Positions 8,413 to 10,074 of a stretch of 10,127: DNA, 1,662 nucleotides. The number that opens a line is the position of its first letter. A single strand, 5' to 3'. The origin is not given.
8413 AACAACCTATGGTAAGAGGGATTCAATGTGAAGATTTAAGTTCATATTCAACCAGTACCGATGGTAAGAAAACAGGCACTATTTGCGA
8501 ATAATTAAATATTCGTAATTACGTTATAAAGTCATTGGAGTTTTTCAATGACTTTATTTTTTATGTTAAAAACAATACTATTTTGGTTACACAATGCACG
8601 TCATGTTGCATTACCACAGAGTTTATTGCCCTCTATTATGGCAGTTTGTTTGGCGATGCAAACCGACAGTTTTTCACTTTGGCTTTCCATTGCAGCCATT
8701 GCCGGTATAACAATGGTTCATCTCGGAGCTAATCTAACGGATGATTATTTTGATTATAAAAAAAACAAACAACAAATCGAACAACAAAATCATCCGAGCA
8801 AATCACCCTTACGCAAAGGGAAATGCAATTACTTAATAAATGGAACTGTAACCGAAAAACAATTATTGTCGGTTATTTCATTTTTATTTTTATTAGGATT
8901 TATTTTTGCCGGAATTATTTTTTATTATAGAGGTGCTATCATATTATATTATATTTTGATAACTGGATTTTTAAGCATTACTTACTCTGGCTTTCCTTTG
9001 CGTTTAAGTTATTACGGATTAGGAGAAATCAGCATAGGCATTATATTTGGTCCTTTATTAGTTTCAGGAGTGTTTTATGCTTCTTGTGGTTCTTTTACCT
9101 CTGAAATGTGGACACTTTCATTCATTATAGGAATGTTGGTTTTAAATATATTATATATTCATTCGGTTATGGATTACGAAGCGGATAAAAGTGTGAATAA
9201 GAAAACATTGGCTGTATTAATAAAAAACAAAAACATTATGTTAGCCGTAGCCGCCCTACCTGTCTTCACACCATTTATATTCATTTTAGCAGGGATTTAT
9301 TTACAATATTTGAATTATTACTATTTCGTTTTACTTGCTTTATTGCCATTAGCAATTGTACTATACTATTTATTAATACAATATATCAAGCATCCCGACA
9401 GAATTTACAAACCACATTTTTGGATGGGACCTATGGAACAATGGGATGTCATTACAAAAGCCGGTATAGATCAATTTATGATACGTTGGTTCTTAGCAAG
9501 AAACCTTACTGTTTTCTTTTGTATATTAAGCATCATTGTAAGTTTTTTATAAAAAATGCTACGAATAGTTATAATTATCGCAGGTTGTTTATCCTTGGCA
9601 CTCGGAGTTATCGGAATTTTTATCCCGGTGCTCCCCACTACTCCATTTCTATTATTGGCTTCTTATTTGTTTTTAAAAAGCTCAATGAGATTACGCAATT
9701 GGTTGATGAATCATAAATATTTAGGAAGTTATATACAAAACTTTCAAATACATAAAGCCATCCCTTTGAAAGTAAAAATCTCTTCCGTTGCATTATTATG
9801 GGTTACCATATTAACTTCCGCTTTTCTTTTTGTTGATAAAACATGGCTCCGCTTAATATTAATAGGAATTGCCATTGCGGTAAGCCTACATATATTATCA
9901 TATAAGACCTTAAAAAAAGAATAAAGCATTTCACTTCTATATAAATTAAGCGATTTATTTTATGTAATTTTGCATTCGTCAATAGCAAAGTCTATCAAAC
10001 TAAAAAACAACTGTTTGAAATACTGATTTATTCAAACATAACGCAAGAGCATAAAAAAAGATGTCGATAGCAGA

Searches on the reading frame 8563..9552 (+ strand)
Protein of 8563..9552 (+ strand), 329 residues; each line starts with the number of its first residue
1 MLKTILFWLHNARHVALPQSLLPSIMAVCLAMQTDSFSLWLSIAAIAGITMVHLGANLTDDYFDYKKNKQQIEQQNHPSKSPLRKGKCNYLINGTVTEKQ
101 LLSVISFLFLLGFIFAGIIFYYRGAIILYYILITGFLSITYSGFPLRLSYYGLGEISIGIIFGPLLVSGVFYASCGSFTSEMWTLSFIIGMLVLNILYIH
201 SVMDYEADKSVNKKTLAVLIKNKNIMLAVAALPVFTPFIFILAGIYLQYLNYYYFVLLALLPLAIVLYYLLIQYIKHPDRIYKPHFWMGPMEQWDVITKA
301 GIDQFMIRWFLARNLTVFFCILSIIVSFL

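Call 63: search_protein_families(library=pfam, proteins=[window:8563-9552:+], max_evalue=0.01)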
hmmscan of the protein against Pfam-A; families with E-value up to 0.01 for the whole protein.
window:8563-9552:+ (329 aa): 1 family
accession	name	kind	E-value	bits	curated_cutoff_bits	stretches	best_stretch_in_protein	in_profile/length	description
PF01040.23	UbiA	-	5.5e-29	101.6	34.2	1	22-277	2-237/250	UbiA prenyltransferase family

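Call 68: search_protein_families(library=ncbifam, proteins=[window:8563-9552:+], max_evalue=0.001)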
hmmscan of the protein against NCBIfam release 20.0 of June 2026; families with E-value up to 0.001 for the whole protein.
window:8563-9552:+ (329 aa): 11 families
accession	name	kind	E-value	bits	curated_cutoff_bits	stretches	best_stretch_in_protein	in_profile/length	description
NF004751.0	PRK06080.1-3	equivalog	1.4e-27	97.1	264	1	7-266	12-257/296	1,4-dihydroxy-2-naphthoate polyprenyltransferase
TIGR02235.1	menA_cyano-plnt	equivalog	9.8e-24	84.1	225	1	17-286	11-266/285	2-carboxy-1,4-naphthoquinone phytyltransferase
NF004617.0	PRK05951.1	equivalog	3.4e-21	75.7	239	1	34-265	44-264/306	prenyltransferase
NF004749.0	PRK06080.1-1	equivalog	2.4e-19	69.6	277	1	7-265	21-268/311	1,4-dihydroxy-2-naphthoate polyprenyltransferase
NF004750.0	PRK06080.1-2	equivalog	9.5e-19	67.8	346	1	5-258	6-256/301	1,4-dihydroxy-2-naphthoate polyprenyltransferase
TIGR00751.1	menA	equivalog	4.4e-14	52.6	102.15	1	16-259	4-244/284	1,4-dihydroxy-2-naphthoate octaprenyltransferase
NF004754.0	PRK06080.1-6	equivalog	5.7e-12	45.6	522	1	7-257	11-258/308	1,4-dihydroxy-2-naphthoate polyprenyltransferase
NF009926.0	PRK13387.1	equivalog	8.5e-11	41.5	316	1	19-266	17-272/317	1,4-dihydroxy-2-naphthoate polyprenyltransferase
NF004752.0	PRK06080.1-4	subfamily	8.3e-09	35.5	289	1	20-264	18-257/300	1,4-dihydroxy-2-naphthoate polyprenyltransferase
NF009523.0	PRK12884.1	equivalog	8.6e-09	35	269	1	31-270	27-243/279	prenyltransferase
NF004753.0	PRK06080.1-5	equivalog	6.4e-07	28.9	555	1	32-265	43-264/312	1,4-dihydroxy-2-naphthoate polyprenyltransferase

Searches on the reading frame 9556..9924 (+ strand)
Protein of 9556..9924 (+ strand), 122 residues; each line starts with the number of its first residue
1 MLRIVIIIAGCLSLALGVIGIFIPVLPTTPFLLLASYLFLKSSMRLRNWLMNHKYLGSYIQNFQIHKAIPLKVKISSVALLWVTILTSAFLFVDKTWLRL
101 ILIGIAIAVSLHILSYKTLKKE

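Call 63: search_protein_families(library=pfam, proteins=[window:9556-9924:+], max_evalue=0.01)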
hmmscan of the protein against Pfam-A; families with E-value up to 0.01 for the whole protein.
window:9556-9924:+ (122 aa): 1 family
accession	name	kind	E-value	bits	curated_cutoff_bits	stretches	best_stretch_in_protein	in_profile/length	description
PF04304.18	DUF454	-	9.5e-39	132.4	35.1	1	3-118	1-115/115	Protein of unknown function (DUF454)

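Call 68: search_protein_families(library=ncbifam, proteins=[window:9556-9924:+], max_evalue=0.001)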
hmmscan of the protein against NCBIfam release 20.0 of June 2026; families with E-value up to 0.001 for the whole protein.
window:9556-9924:+ (122 aa): 1 family
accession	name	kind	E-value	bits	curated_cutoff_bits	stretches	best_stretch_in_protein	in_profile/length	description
NF007818.0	PRK10527.1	equivalog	1.9e-25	89.4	163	1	1-113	1-112/125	DUF454 family protein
